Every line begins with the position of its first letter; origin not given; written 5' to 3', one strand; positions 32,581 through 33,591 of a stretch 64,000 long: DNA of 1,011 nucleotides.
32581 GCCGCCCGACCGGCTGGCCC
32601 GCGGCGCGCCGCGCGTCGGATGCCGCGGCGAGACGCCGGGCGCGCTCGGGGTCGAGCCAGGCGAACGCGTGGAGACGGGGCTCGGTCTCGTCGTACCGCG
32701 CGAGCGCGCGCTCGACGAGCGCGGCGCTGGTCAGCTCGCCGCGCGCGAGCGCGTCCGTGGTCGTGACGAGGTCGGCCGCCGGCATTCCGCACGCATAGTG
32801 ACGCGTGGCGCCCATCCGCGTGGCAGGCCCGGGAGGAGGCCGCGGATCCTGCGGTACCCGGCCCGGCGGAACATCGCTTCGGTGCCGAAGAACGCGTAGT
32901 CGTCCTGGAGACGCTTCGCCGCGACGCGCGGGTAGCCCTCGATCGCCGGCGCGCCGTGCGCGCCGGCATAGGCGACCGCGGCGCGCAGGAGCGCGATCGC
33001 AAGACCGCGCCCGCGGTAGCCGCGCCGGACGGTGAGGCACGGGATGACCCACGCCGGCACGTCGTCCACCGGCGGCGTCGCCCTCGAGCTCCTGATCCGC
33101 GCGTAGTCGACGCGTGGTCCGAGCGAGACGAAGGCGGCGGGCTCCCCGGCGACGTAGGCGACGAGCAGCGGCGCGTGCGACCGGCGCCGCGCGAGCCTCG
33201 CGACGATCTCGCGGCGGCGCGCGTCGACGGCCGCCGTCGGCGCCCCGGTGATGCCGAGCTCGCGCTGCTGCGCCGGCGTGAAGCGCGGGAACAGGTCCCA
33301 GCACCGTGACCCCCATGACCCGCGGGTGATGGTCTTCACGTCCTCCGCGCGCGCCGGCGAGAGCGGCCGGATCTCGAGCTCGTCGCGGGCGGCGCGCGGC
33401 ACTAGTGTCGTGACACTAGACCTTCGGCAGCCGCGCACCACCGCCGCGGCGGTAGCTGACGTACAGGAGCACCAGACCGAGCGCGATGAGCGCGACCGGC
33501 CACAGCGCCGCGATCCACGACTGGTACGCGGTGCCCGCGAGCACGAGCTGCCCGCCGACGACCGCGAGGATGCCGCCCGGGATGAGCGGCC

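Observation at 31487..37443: MrfA/MrfB-like helicase and exonuclease operon extended by a membrane protein, a GNAT and an amidase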

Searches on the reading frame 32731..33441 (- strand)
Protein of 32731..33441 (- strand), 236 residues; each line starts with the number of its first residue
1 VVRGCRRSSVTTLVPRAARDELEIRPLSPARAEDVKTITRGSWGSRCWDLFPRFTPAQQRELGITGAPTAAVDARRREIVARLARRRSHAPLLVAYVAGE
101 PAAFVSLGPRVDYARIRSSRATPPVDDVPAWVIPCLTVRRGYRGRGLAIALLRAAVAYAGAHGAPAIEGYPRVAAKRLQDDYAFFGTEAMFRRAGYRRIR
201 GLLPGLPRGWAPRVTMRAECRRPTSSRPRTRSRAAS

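Call 8: search_protein_families(library=pfam, proteins=[window:32731-33441:-], max_evalue=0.01)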
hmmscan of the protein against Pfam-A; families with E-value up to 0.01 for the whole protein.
window:32731-33441:- (236 aa): 3 families
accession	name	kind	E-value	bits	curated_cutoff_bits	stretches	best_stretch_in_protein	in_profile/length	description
PF00583.31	Acetyltransf_1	-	4e-07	30.7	20.7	1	85-167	28-96/116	Acetyltransferase (GNAT) family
PF13508.13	Acetyltransf_7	-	0.00024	21.8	27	1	92-197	5-83/84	Acetyltransferase (GNAT) domain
PF14542.12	Acetyltransf_CG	-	0.0099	16.4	30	0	132-164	26-58/80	GCN5-related N-acetyl-transferase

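Call 9: search_protein_families(library=ncbifam, proteins=[window:32731-33441:-], max_evalue=0.01)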
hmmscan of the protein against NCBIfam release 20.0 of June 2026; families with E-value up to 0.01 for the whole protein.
window:32731-33441:- (236 aa): 0 families

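Call 10: search_protein_families(library=padloc, proteins=[window:32731-33441:-], max_evalue=0.01)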
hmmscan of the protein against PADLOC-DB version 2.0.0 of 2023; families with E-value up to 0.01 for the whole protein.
window:32731-33441:- (236 aa): 0 families

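Call 30: search_solved_structures(query=window:32731-33402:-, max_evalue=1)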
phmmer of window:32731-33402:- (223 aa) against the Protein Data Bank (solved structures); distinct sequences matched with E-value up to 1: 0.

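Call 40: find_homologous_proteins(query=window:32731-33402:-)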
Query window:32731-33402:- (223 aa): 640 proteins with E <= 0.001 among 3873 candidates; the best 120 are listed.
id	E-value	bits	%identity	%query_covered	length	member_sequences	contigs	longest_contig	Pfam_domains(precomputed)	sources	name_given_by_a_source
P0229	5.4e-139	479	100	100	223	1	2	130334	PF00583.32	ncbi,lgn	-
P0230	2.2e-97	343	71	99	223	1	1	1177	PF13508.14,PF00583.32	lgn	-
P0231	2.9e-96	340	71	96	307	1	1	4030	PF13508.14,PF00583.32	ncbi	-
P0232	8.6e-96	338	70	93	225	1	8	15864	PF13508.14,PF00583.32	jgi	jgi:GNAT superfamily N-acetyltransferase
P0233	1.3e-95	337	72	96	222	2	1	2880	PF13508.14,PF00583.32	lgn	-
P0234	1.3e-95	337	73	90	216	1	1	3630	PF13508.14,PF00583.32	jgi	jgi:GNAT superfamily N-acetyltransferase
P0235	3.0e-95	336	72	100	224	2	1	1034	PF13508.14,PF00583.32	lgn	-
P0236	3.4e-95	336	73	93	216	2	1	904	PF13508.14,PF00583.32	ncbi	-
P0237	7.7e-95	335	73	96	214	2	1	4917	PF13508.14,PF00583.32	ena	-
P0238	7.9e-95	335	72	93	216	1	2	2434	PF13508.14,PF00583.32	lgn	-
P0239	1.5e-94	334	69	99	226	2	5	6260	PF13508.14,PF00583.32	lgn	-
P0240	2.7e-94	333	72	93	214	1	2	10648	PF13508.14,PF00583.32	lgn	-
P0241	4.9e-94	332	67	93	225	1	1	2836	PF13508.14,PF00583.32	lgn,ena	-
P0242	1.5e-93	331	71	94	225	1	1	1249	PF13508.14,PF00583.32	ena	-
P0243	4.8e-93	329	73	91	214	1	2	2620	PF13508.14,PF00583.32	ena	-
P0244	5.0e-93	329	70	90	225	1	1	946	PF13508.14,PF00583.32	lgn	-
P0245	7.5e-93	328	69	99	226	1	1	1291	PF13508.14,PF00583.32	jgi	jgi:GNAT superfamily N-acetyltransferase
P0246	1.2e-92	328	71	91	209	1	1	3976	PF13508.14,PF00583.32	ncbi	-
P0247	1.5e-92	327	71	93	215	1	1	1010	PF13508.14,PF00583.32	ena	-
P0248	1.5e-92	327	68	98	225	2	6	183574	PF13508.14,PF00583.32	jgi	jgi:GNAT superfamily N-acetyltransferase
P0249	2.2e-92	327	69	91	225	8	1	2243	PF13508.14,PF00583.32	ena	-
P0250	2.3e-92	327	67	93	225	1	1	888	PF13508.14,PF00583.32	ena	-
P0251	5.0e-92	326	68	93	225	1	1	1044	PF13508.14,PF00583.32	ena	-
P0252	5.1e-92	326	68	96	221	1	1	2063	PF13508.14,PF00583.32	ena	-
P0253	6.4e-92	325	68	93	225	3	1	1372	PF13508.14,PF00583.32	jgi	jgi:GNAT superfamily N-acetyltransferase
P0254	9.0e-92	325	71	91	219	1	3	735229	PF13508.14,PF00583.32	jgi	-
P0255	4.0e-91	323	72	84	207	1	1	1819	PF13508.14,PF00583.32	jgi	jgi:GNAT superfamily N-acetyltransferase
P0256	4.6e-91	323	72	93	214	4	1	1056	PF13508.14,PF00583.32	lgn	-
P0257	8.5e-91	322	66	98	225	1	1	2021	PF13508.14,PF00583.32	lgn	-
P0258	8.9e-91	322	69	92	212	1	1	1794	PF13508.14,PF00583.32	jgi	jgi:GNAT superfamily N-acetyltransferase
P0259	9.2e-91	322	66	96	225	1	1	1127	PF13508.14,PF00583.32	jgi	jgi:GNAT superfamily N-acetyltransferase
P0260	1.2e-90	321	69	91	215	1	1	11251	PF13508.14,PF00583.32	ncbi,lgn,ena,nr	ncbi:MAG TPA: GNAT family N-acetyltransferase [Candidatus Limnocylindria bacterium]|nr:GNAT family N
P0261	3.3e-90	320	69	93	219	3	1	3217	PF00583.32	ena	-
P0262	5.0e-90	319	64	95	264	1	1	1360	PF13508.14,PF00583.32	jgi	jgi:GNAT superfamily N-acetyltransferase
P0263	5.2e-90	319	68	93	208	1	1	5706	PF13508.14,PF00583.32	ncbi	-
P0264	8.9e-90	318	69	91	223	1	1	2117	PF13508.14,PF00583.32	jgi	jgi:GNAT superfamily N-acetyltransferase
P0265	9.2e-90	318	67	96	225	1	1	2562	PF13508.14,PF00583.32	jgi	-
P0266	1.1e-89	318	65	98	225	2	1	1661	PF13508.14,PF00583.32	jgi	jgi:GNAT superfamily N-acetyltransferase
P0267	3.2e-89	317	66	94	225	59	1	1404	PF13508.14,PF00583.32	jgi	jgi:GNAT superfamily N-acetyltransferase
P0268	3.8e-89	316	65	98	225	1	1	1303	PF13508.14,PF00583.32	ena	-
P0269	4.5e-89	316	65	97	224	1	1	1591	PF00583.32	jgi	jgi:GNAT superfamily N-acetyltransferase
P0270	5.7e-89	316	65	97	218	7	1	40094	PF13508.14,PF00583.32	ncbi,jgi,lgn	-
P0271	5.7e-89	316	65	98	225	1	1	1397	PF13508.14,PF00583.32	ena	-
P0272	5.8e-89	316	66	96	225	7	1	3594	PF13508.14,PF00583.32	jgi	jgi:GNAT superfamily N-acetyltransferase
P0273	6.0e-89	316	66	100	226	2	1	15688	PF00583.32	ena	-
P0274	6.6e-89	316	65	93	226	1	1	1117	PF00583.32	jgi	jgi:GNAT superfamily N-acetyltransferase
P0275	6.9e-89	315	65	100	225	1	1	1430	PF13508.14,PF00583.32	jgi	jgi:GNAT superfamily N-acetyltransferase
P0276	7.8e-89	315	64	100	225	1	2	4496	PF00583.32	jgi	jgi:GNAT superfamily N-acetyltransferase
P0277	8.2e-89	315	64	98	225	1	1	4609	PF13508.14,PF00583.32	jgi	jgi:GNAT superfamily N-acetyltransferase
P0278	9.3e-89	315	64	98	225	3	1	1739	PF13508.14,PF00583.32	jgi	-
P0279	1.1e-88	315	66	96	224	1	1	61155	PF13508.14,PF00583.32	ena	-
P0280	1.2e-88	315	63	98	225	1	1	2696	PF00583.32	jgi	-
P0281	1.7e-88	314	64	98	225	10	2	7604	PF13508.14,PF00583.32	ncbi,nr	ncbi:MAG TPA: GNAT family N-acetyltransferase [Candidatus Limnocylindria bacterium]|nr:GNAT family N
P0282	2.0e-88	314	66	95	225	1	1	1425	PF13508.14,PF00583.32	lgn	-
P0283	2.1e-88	314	64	98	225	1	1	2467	PF13508.14,PF00583.32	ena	-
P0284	2.7e-88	314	65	93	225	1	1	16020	PF00583.32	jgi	jgi:GNAT superfamily N-acetyltransferase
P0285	3.0e-88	313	63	98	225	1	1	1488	PF13508.14,PF00583.32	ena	-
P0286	3.0e-88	313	63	98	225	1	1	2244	PF00583.32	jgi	-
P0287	3.2e-88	313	64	96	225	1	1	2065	PF13508.14,PF00583.32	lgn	-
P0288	3.2e-88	313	65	95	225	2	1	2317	PF00583.32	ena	-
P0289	3.6e-88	313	65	96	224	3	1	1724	PF13508.14,PF00583.32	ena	-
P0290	4.4e-88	313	68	89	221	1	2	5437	PF13508.14,PF00583.32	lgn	-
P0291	4.7e-88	313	64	96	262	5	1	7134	PF13508.14,PF00583.32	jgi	jgi:GNAT superfamily N-acetyltransferase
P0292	4.8e-88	313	63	98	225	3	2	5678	PF13508.14,PF00583.32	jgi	jgi:GNAT superfamily N-acetyltransferase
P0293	5.3e-88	313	64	98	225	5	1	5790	PF13508.14,PF00583.32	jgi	jgi:GNAT superfamily N-acetyltransferase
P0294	5.9e-88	312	64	98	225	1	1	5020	PF13508.14,PF00583.32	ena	-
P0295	6.2e-88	312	66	94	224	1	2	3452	PF13508.14,PF00583.32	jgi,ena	jgi:GNAT superfamily N-acetyltransferase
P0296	6.3e-88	312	66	96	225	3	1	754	PF13508.14,PF00583.32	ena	-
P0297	7.8e-88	312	65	93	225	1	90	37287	PF00583.32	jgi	jgi:GNAT superfamily N-acetyltransferase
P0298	8.4e-88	312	63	97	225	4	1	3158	PF00583.32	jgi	jgi:GNAT superfamily N-acetyltransferase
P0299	8.4e-88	312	64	96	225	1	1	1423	PF13508.14,PF00583.32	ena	-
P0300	8.6e-88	312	63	98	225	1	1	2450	PF00583.32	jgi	jgi:GNAT superfamily N-acetyltransferase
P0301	9.1e-88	312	65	94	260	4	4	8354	PF13508.14,PF00583.32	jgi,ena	-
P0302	9.2e-88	312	63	98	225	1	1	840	PF00583.32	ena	-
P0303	9.5e-88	312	65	94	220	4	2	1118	PF13508.14,PF00583.32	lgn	-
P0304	1.0e-87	312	67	91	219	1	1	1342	PF13508.14,PF00583.32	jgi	-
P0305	1.1e-87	311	64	96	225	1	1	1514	PF13508.14,PF00583.32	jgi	-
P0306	1.4e-87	311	66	96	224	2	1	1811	PF13508.14,PF00583.32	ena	-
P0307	1.4e-87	311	66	92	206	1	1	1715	PF13508.14,PF00583.32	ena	-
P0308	1.5e-87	311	64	96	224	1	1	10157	PF13508.14,PF00583.32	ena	-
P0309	1.6e-87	311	65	96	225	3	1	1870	PF13508.14,PF00583.32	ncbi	-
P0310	1.8e-87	311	63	98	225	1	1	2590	PF00583.32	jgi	jgi:GNAT superfamily N-acetyltransferase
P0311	1.9e-87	311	65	93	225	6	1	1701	PF13508.14,PF00583.32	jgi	jgi:GNAT superfamily N-acetyltransferase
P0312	2.0e-87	311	63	100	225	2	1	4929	PF13508.14,PF00583.32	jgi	jgi:GNAT superfamily N-acetyltransferase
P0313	2.1e-87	311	63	98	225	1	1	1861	PF13508.14,PF00583.32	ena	-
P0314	2.2e-87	311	64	98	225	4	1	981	PF00583.32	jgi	jgi:GNAT superfamily N-acetyltransferase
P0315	2.4e-87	310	63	98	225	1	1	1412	PF13508.14,PF00583.32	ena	-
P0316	2.5e-87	310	64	95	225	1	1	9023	PF00583.32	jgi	jgi:GNAT superfamily N-acetyltransferase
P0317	2.9e-87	310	65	93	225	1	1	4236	PF13508.14,PF00583.32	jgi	jgi:GNAT superfamily N-acetyltransferase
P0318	3.5e-87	310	65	95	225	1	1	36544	PF13508.14,PF00583.32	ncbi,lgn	ncbi:MAG: GNAT family N-acetyltransferase [Chloroflexota bacterium]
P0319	3.6e-87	310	63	98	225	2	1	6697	PF13508.14,PF00583.32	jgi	jgi:GNAT superfamily N-acetyltransferase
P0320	3.7e-87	310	64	96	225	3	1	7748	PF13508.14,PF00583.32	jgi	jgi:GNAT superfamily N-acetyltransferase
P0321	3.7e-87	310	63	99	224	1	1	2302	PF00583.32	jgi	jgi:GNAT superfamily N-acetyltransferase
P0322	3.8e-87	310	63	96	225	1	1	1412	PF13508.14,PF00583.32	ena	-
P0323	4.0e-87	310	66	89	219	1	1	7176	PF13508.14,PF00583.32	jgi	jgi:GNAT superfamily N-acetyltransferase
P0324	4.0e-87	310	66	94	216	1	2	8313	PF13508.14,PF00583.32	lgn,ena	-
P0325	4.0e-87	310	65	93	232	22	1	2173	PF13508.14,PF00583.32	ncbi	-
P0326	4.1e-87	310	67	90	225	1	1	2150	PF13673.14,PF13508.14,PF00583.32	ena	-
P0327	4.5e-87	310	65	97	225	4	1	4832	PF13508.14,PF00583.32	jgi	jgi:GNAT superfamily N-acetyltransferase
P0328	4.7e-87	309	68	90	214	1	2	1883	PF13508.14,PF00583.32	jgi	jgi:GNAT superfamily N-acetyltransferase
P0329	4.7e-87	309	67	94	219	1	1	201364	PF13508.14,PF00583.32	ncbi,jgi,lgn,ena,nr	ncbi:MAG TPA: GNAT family N-acetyltransferase [Candidatus Limnocylindria bacterium]|nr:GNAT family N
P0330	5.1e-87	309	67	91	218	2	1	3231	PF13508.14,PF00583.32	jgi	jgi:GNAT superfamily N-acetyltransferase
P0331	5.3e-87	309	65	96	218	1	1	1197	PF13508.14,PF00583.32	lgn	-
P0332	5.5e-87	309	63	99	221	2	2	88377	PF13508.14,PF00583.32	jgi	-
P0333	6.4e-87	309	65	96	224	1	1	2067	PF13508.14,PF00583.32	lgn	-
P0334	6.5e-87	309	65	95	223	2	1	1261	PF13508.14,PF00583.32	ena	-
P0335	6.9e-87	309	63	93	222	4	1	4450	PF13508.14,PF00583.32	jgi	jgi:GNAT superfamily N-acetyltransferase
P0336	7.5e-87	309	66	95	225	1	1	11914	PF13508.14,PF00583.32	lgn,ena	-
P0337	7.9e-87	309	65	95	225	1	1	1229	PF00583.32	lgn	-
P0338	8.8e-87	309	66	96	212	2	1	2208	PF13508.14,PF00583.32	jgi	jgi:GNAT superfamily N-acetyltransferase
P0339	9.9e-87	308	69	88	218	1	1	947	PF13508.14,PF00583.32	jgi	jgi:GNAT superfamily N-acetyltransferase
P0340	1.0e-86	308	67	90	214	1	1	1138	PF13508.14,PF00583.32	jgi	jgi:GNAT superfamily N-acetyltransferase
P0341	1.0e-86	308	66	99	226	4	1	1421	PF13508.14,PF13527.14,PF00583.32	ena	-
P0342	1.1e-86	308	63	100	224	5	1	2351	PF13508.14,PF00583.32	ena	-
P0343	1.1e-86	308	64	96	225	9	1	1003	PF13508.14,PF00583.32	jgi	jgi:GNAT superfamily N-acetyltransferase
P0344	1.2e-86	308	64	96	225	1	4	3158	PF13508.14,PF00583.32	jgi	jgi:GNAT superfamily N-acetyltransferase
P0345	1.3e-86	308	63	96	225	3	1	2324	PF13508.14,PF00583.32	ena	-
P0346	1.4e-86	308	67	92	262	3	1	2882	PF13508.14,PF00583.32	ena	-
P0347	1.4e-86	308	66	91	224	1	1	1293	PF00583.32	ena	-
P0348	1.4e-86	308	64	93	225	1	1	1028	PF13508.14,PF00583.32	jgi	jgi:GNAT superfamily N-acetyltransferase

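Call 41: find_encoding_contigs(protein=P0248, flank=7000, max_places=2)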
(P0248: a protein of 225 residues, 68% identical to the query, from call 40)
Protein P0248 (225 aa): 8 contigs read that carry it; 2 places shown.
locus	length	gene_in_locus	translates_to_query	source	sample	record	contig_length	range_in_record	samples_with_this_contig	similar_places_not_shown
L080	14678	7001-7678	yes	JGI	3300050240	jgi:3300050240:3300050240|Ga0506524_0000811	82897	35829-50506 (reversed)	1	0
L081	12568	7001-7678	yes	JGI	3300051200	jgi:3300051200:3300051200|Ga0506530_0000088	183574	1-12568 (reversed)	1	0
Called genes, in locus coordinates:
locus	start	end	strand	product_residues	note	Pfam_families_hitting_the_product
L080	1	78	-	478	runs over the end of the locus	-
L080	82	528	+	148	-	-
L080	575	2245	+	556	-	-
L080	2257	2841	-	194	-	-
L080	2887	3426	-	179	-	-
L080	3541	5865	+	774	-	PF00270:DEAD, PF04851:ResIII (weak), PF00271:Helicase_C, PF22982:WHD_HRQ1, PF09369:MZB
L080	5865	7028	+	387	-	PF13482:RNase_H_2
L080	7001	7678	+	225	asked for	PF00583:Acetyltransf_1, PF13508:Acetyltransf_7 (weak)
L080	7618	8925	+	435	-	PF01425:Amidase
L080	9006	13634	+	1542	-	PF17957:Big_7, PF19078:Big_12 (weak), PF17957:Big_7, PF19077:Big_13, PF17957:Big_7, PF17957:Big_7, PF17957:Big_7, PF17957:Big_7, +9 more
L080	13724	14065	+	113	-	-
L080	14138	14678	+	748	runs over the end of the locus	PF17957:Big_7, PF19078:Big_12 (weak), PF19077:Big_13, PF13750:Big_3_3 (weak), PF17957:Big_7, PF21557:RhaB_D2 (faint)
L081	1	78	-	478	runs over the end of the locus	-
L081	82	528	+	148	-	-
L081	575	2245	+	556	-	-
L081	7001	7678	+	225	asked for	PF00583:Acetyltransf_1, PF13508:Acetyltransf_7 (weak)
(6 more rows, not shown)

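Call 42: find_encoding_contigs(protein=P0254, flank=7000, max_places=2)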
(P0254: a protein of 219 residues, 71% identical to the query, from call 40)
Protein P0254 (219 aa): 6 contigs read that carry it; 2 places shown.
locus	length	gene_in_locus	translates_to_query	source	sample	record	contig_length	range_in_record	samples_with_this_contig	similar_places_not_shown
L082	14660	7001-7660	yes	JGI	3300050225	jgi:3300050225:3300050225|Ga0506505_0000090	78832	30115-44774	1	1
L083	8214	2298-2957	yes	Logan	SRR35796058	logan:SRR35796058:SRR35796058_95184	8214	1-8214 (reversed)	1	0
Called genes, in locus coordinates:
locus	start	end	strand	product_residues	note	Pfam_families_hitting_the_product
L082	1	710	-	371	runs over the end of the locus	PF00356:LacI, PF00532:Peripla_BP_1, PF13407:Peripla_BP_4 (weak), PF13377:Peripla_BP_3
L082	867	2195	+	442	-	PF00404:Dockerin_1 (faint), PF13517:FG-GAP_3, PF01839:FG-GAP (weak)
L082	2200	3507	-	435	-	-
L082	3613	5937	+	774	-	PF00270:DEAD, PF04851:ResIII, PF00271:Helicase_C, PF22982:WHD_HRQ1, PF09369:MZB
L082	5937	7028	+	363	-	PF13482:RNase_H_2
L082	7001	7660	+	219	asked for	PF00583:Acetyltransf_1, PF13508:Acetyltransf_7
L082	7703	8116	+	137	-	-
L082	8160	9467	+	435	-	PF01425:Amidase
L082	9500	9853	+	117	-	-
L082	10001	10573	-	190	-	PF18171:LSDAT_prok (faint), PF18306:LDcluster4, PF03641:Lysine_decarbox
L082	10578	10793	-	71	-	-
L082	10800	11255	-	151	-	PF03243:MerB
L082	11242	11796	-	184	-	PF13302:Acetyltransf_3, PF00583:Acetyltransf_1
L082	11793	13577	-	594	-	PF06824:Glyco_hydro_125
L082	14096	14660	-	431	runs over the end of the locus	PF22422:MGH1-like_GH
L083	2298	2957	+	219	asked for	PF00583:Acetyltransf_1, PF13508:Acetyltransf_7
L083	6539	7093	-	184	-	PF13302:Acetyltransf_3, PF00583:Acetyltransf_1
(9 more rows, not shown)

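Call 59: predict_structure(alignment_id=A3)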
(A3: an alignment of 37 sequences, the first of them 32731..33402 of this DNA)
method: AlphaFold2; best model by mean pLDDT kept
length: 223 residues; sequences in the alignment: 37
mean_pLDDT: 73.8   pTM: 0.75
mean pLDDT of the five models: 73.8, 69.5, 68.8, 65.3, 63.4
residues with pLDDT >= 90: 24; 70-90: 125; 50-70: 42; < 50: 32
segments of 3 or more residues with pLDDT < 50: 1-6, 169-171, 188-191, 207-223
pLDDT, mean of each block of 10 residues (from residue 1): 54 91 78 60 86 82 87 76 93 87 75 78 85 88 89 77 54 69 62 65 63 36 39
secondary structure, 60 per line:
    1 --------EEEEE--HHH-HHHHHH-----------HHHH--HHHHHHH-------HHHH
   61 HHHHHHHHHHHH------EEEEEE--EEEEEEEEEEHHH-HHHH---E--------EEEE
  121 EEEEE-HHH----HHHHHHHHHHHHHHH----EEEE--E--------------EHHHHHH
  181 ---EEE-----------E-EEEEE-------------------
elements in order: E9-13 H20-25 H37-40 H43-49 H57-72 E79-84 E87-96 H101-104 E117-125 H134-148 E153-156 H175-180 E184-186 E200-204

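Call 62: fold_search(model_id=the predicted structure, library=pdb)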
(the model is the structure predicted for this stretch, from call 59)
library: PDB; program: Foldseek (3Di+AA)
matches with E <= 10: 1085; with E <= 0.001: 406
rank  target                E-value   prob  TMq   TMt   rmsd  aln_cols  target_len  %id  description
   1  4nxy                  7.0e-07  1.00  0.50  0.62   7.5       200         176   18  Crystal Structure of the GNAT domain of S. lividans PAT (released 2014-11-19)
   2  2r7h_B                1.8e-06  1.00  0.50  0.66   5.1       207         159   14  CRYSTAL STRUCTURE OF A putative acetyltransferase of the GNAT family (DDE_3044) FROM DESULFOVIBRIO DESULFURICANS SUBSP (released 2007-09-25)
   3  8osp_A                1.9e-06  1.00  0.48  0.60   8.4       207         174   13  GCN5-related N-Acetyltransferase from Lactobacillus curiae (released 2023-07-05)
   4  5jtf_B                2.3e-06  1.00  0.52  0.64   5.8       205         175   15  Crystal structure of ArsN N-acetyltransferase from Pseudomonas putida KT2440 (released 2017-05-17)
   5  4u5y_A                4.0e-06  1.00  0.49  0.64   7.1       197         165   17  Crystal Structure of the complex between the GNAT domain of S. lividans PAT and the acetyl-CoA synthetase C-terminal d (released 2014-11-19)
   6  2i79_E                4.5e-06  1.00  0.48  0.61   8.4       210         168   13  The crystal structure of the acetyltransferase of GNAT family from Streptococcus pneumoniae (released 2006-10-10)
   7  3exn                  6.5e-06  1.00  0.42  0.58   7.6       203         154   17  Crystal structure of acetyltransferase from Thermus thermophilus HB8 (released 2009-01-06)
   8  2r7h_A                6.9e-06  1.00  0.49  0.66   5.8       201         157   15  CRYSTAL STRUCTURE OF A putative acetyltransferase of the GNAT family (DDE_3044) FROM DESULFOVIBRIO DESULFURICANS SUBSP (released 2007-09-25)
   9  2i79_D                7.3e-06  1.00  0.51  0.66   6.8       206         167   14  The crystal structure of the acetyltransferase of GNAT family from Streptococcus pneumoniae (released 2006-10-10)
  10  5wph_C                7.3e-06  1.00  0.49  0.60   7.3       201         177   16  Crystal structure of ArsN, N-acetyltransferase with substrate AST from Pseudomonas putida KT2440 (released 2018-10-10)
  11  4avb_A                7.3e-06  1.00  0.48  0.35   5.7       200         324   16  Crystal structure of protein lysine acetyltransferase Rv0998 in complex with acetyl CoA and cAMP (released 2012-07-11)
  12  6gtr_A                7.3e-06  1.00  0.45  0.60   6.1       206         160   12  Structure of the AtaT Y144F mutant toxin bound to the C-terminus of the antitoxin AtaR and Acetyl-CoA (released 2019-03-06)
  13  8iym_C                7.8e-06  1.00  0.43  0.60   8.5       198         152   12  Crystal structure of a protein acetyltransferase, HP0935 (released 2024-04-10)
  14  5wph_D                8.3e-06  1.00  0.44  0.53   8.0       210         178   14  Crystal structure of ArsN, N-acetyltransferase with substrate AST from Pseudomonas putida KT2440 (released 2018-10-10)
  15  5wph_A                8.8e-06  1.00  0.51  0.62   6.6       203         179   15  Crystal structure of ArsN, N-acetyltransferase with substrate AST from Pseudomonas putida KT2440 (released 2018-10-10)
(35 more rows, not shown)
